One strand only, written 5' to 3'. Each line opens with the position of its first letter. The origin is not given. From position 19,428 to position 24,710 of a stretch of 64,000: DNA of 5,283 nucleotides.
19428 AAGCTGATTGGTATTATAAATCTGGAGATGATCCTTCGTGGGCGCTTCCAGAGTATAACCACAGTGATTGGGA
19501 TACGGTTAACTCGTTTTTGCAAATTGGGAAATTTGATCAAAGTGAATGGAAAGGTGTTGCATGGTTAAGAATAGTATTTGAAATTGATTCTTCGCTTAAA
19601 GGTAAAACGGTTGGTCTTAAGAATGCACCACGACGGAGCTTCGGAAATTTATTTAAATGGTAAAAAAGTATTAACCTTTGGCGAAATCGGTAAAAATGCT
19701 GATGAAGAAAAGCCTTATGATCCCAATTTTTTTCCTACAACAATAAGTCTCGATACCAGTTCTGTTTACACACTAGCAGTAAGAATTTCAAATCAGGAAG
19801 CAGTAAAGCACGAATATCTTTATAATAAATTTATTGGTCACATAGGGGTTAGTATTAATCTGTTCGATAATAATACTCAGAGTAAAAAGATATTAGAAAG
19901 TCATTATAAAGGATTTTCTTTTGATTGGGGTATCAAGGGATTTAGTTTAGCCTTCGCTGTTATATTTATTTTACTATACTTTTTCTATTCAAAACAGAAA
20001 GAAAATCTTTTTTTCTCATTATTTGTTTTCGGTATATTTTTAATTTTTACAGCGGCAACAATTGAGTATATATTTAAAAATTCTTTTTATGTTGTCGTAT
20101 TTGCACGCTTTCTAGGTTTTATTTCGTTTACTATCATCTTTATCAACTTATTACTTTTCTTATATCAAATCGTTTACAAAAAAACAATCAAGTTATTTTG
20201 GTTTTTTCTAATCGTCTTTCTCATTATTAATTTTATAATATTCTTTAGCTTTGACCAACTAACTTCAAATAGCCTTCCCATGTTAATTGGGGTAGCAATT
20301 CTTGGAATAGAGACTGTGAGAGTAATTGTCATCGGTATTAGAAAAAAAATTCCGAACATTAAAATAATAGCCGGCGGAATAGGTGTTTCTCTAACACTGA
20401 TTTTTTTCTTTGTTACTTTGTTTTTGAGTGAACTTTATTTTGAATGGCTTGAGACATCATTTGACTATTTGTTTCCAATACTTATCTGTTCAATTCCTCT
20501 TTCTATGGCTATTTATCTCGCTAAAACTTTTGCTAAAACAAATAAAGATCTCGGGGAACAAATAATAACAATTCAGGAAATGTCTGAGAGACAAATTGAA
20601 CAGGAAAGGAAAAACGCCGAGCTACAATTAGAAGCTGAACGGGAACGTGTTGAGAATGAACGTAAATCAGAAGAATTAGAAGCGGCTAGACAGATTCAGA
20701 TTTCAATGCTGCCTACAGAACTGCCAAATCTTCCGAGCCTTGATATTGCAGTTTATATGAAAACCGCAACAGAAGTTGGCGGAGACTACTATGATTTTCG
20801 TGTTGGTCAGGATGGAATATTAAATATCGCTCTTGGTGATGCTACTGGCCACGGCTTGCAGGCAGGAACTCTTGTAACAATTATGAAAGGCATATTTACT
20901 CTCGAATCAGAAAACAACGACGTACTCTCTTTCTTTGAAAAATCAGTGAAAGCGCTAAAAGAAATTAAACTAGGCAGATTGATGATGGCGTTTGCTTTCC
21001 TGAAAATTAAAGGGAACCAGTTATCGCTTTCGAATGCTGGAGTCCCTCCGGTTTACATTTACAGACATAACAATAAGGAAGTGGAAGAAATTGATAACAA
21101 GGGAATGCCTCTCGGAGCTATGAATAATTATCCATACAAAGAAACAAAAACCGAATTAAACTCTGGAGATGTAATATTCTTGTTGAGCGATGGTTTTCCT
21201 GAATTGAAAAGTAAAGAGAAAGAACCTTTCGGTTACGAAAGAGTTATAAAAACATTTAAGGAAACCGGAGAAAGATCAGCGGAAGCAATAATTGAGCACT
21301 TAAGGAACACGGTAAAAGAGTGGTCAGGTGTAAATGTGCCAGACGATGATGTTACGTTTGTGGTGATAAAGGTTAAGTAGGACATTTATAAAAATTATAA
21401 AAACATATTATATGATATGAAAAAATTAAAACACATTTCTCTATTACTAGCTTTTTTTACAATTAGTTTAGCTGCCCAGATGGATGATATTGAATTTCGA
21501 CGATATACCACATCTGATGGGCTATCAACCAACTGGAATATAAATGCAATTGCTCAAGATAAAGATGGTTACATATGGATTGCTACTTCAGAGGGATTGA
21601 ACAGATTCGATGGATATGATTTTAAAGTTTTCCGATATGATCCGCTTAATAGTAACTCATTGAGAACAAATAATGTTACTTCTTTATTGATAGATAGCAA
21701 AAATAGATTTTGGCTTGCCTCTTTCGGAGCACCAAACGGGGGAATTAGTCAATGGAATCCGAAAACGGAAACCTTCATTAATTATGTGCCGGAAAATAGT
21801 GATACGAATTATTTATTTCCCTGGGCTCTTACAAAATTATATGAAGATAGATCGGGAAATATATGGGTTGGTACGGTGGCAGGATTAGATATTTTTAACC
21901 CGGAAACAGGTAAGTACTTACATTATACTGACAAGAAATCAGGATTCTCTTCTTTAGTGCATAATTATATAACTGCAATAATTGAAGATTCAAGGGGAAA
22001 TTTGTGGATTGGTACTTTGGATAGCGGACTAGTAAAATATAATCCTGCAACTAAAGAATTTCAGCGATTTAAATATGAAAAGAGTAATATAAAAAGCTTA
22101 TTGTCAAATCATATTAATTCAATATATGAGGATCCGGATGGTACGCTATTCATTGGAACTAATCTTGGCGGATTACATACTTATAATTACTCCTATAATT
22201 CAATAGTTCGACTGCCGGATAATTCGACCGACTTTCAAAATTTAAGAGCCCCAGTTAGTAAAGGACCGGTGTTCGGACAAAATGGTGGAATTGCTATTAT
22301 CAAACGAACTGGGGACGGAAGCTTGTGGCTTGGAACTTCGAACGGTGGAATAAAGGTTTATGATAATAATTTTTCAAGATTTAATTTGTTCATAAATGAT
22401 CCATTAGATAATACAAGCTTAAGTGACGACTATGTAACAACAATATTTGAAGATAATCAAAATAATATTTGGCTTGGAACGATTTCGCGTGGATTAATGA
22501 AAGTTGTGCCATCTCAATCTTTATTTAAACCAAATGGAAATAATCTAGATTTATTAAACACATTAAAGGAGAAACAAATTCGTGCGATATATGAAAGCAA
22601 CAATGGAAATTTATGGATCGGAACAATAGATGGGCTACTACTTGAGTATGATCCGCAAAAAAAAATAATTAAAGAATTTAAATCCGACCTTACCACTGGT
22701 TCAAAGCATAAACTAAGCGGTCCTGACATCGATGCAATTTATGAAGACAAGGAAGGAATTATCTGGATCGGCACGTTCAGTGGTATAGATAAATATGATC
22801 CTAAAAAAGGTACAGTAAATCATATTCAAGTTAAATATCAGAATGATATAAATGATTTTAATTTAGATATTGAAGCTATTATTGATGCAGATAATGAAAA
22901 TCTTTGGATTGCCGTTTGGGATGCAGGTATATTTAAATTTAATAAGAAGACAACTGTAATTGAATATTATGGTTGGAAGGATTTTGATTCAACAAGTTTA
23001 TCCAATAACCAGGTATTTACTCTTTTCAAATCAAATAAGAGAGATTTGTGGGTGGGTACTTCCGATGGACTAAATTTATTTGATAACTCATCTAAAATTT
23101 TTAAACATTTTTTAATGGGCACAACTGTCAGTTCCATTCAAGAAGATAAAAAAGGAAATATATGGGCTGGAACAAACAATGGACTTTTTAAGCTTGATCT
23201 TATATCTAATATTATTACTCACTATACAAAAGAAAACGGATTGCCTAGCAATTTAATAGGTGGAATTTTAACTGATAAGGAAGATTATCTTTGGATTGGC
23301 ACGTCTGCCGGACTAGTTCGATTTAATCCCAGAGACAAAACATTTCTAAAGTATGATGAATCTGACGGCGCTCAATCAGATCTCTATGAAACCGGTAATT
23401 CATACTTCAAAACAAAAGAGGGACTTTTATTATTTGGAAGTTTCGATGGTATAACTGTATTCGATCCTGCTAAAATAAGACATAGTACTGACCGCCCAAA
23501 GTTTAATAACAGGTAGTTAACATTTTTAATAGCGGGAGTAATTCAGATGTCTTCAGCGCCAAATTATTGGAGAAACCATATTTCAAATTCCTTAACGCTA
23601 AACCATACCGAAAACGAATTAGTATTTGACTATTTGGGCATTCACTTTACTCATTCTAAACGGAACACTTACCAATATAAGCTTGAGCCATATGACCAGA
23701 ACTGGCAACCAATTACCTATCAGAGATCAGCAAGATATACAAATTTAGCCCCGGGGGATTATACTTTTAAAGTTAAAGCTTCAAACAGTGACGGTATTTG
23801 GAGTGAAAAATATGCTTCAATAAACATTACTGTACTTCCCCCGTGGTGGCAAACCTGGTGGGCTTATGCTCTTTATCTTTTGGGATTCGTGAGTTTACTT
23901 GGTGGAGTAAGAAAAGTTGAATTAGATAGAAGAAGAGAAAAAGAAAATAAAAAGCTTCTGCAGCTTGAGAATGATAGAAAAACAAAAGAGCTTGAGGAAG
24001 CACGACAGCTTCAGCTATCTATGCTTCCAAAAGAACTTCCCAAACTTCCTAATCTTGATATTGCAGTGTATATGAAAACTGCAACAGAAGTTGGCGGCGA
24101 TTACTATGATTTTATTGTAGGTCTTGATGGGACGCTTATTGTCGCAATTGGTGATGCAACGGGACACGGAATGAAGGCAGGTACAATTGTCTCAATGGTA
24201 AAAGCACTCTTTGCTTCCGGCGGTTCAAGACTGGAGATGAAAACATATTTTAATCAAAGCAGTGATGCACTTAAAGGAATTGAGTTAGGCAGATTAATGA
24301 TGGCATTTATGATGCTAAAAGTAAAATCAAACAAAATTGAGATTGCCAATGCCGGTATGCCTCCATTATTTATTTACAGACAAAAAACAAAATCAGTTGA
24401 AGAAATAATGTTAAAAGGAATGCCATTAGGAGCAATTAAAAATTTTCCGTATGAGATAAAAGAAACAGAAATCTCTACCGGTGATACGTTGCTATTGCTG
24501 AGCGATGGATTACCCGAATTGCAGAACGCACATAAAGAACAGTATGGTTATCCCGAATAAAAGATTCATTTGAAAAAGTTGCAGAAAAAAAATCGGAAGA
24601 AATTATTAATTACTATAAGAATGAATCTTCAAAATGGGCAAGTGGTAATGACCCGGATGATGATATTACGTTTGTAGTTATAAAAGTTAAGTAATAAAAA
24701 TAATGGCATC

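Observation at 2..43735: Eleven SpoIIE/PP2C phosphatase genes in one co-directional 43.7-kb array, bracketed by two STAS genes with no kinase or sigma factor in view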

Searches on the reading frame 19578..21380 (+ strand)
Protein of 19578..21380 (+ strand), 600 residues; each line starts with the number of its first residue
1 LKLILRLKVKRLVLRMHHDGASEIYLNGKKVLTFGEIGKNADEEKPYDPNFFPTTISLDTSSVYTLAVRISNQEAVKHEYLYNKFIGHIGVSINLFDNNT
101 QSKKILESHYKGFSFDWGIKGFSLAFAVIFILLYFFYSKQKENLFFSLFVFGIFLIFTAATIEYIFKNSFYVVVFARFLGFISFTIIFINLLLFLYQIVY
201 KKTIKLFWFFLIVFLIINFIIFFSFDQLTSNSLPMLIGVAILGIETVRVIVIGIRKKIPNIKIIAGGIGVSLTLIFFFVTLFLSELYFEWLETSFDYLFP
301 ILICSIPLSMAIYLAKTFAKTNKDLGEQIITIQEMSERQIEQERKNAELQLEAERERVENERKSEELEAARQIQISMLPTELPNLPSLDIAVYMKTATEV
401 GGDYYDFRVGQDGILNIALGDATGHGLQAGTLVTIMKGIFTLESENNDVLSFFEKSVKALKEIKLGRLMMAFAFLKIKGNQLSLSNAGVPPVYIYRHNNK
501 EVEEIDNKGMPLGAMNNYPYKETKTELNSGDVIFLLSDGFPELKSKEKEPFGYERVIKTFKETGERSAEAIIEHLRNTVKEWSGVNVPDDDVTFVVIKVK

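Call 5: search_protein_families(library=pfam, proteins=[window:19578-21380:+], max_evalue=0.001)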
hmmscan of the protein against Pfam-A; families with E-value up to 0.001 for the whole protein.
window:19578-21380:+ (600 aa): 1 family
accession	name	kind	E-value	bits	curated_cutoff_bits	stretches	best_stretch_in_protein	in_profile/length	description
PF07228.17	SpoIIE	-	2.1e-33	116.3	25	1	412-599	2-191/192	Stage II sporulation protein E (SpoIIE)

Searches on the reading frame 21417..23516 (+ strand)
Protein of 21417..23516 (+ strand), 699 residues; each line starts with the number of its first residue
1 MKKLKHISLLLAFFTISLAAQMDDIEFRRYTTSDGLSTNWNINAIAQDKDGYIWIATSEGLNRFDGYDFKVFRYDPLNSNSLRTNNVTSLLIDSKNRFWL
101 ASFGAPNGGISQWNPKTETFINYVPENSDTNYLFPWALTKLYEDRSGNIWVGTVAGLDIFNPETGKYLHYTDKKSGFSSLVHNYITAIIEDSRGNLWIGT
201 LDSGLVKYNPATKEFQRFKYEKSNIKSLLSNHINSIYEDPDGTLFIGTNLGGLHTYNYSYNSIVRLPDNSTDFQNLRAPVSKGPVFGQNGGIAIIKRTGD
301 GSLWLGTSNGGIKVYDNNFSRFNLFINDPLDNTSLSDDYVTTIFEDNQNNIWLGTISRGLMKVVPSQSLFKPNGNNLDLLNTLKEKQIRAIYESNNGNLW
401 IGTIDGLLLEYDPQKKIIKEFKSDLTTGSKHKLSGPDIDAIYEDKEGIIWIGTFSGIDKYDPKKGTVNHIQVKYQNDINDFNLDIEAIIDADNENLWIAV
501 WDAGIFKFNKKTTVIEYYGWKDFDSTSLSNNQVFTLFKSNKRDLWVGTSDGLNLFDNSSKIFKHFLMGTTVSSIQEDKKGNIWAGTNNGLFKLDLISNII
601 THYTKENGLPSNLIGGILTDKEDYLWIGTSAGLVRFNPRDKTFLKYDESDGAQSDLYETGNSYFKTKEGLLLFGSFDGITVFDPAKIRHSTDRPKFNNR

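Call 5: search_protein_families(library=pfam, proteins=[window:21417-23516:+], max_evalue=0.001)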
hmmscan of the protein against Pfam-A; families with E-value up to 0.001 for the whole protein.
window:21417-23516:+ (699 aa): 4 families
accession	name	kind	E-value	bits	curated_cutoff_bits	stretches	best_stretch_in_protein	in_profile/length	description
PF07494.17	Reg_prop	-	7.9e-63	200.7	20.4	7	179-201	1-23/24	Two component regulator propeller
PF16819.11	DUF5074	-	3.8e-08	33.2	27.2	0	503-595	117-213/353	Domain of unknown function (DUF5074)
PF23748.1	Beta-prop_LRRK2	-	2.4e-05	24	26.9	0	383-411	271-299/359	LRRK2 beta propeller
PF23754.1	Beta-prop_IP5PC_F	-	0.00031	20.2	27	0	295-330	294-329/392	IP5P C-F beta-propeller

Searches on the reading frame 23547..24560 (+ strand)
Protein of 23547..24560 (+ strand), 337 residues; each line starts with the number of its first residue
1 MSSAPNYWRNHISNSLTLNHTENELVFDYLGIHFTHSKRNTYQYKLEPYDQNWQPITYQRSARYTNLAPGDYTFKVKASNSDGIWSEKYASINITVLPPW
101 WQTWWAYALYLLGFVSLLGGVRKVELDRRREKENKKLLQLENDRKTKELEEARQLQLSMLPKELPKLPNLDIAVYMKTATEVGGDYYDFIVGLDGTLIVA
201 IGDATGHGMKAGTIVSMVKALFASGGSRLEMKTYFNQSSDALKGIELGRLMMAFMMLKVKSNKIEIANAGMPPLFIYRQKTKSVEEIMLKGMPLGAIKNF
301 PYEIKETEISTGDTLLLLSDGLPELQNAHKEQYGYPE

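Call 5: search_protein_families(library=pfam, proteins=[window:23547-24560:+], max_evalue=0.001)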
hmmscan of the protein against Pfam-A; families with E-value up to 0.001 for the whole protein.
window:23547-24560:+ (337 aa): 2 families
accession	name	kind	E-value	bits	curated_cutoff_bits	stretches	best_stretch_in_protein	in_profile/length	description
PF07228.17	SpoIIE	-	1.8e-24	87.2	25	1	194-335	2-146/192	Stage II sporulation protein E (SpoIIE)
PF07495.19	Y_Y_Y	-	1.3e-19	70.2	26.6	1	34-97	2-65/65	Y_Y_Y domain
